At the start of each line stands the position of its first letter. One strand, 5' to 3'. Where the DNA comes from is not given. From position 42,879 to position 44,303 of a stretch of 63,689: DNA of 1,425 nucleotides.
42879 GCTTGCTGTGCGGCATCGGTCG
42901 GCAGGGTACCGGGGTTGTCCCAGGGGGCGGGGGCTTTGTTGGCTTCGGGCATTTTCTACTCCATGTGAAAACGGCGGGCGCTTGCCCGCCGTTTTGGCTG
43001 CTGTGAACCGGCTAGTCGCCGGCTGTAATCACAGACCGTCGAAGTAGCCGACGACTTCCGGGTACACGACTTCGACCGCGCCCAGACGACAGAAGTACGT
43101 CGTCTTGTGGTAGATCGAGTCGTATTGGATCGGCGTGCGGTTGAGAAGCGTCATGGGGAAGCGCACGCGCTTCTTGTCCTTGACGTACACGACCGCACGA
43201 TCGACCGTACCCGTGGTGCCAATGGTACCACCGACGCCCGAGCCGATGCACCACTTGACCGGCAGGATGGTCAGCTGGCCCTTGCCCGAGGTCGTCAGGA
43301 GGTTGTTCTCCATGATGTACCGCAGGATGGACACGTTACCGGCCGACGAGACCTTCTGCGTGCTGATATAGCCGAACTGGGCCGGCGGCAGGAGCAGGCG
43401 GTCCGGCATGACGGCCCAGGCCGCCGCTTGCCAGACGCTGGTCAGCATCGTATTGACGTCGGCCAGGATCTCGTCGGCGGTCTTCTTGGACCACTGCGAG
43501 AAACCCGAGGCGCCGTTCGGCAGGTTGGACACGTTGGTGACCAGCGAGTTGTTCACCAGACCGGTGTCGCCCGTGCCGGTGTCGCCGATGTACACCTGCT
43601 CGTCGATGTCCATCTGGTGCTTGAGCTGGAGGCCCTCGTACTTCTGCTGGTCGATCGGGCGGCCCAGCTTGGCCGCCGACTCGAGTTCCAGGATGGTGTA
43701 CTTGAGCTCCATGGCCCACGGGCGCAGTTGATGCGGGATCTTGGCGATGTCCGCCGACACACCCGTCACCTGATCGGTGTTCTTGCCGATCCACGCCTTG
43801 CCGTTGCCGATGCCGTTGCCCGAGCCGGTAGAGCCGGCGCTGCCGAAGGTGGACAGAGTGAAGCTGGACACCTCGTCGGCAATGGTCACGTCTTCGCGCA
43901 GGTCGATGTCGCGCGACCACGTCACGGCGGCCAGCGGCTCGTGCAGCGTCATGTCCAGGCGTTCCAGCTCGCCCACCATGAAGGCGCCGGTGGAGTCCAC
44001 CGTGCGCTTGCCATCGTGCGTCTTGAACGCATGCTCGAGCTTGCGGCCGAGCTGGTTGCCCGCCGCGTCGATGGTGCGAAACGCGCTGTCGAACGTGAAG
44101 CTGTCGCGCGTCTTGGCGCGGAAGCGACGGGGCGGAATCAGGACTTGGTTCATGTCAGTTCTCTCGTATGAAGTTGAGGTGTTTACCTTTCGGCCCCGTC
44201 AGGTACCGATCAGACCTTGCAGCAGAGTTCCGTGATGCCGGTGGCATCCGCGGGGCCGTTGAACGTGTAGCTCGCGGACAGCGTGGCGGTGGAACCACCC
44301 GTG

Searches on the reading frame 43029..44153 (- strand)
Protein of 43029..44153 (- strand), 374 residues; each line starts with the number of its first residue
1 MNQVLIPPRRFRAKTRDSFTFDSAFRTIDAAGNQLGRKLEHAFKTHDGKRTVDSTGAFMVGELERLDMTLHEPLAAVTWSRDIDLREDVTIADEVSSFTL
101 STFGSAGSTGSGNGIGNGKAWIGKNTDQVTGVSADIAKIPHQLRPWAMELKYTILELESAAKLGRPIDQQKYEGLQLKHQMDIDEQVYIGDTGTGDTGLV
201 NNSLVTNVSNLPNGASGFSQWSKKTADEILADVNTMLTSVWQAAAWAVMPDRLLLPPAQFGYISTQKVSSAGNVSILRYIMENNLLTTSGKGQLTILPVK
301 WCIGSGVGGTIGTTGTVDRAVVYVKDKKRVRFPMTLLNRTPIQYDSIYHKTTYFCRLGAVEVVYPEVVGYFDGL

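Call 112: search_protein_families(library=pfam, proteins=[window:43029-44153:-], max_evalue=0.001)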
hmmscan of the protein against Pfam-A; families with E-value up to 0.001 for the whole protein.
window:43029-44153:- (374 aa): 1 family
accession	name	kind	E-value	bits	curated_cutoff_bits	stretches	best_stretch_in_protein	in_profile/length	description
PF09950.15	Major_capside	-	6.4e-76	255.4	26.8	1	120-373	4-250/251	Major capsid protein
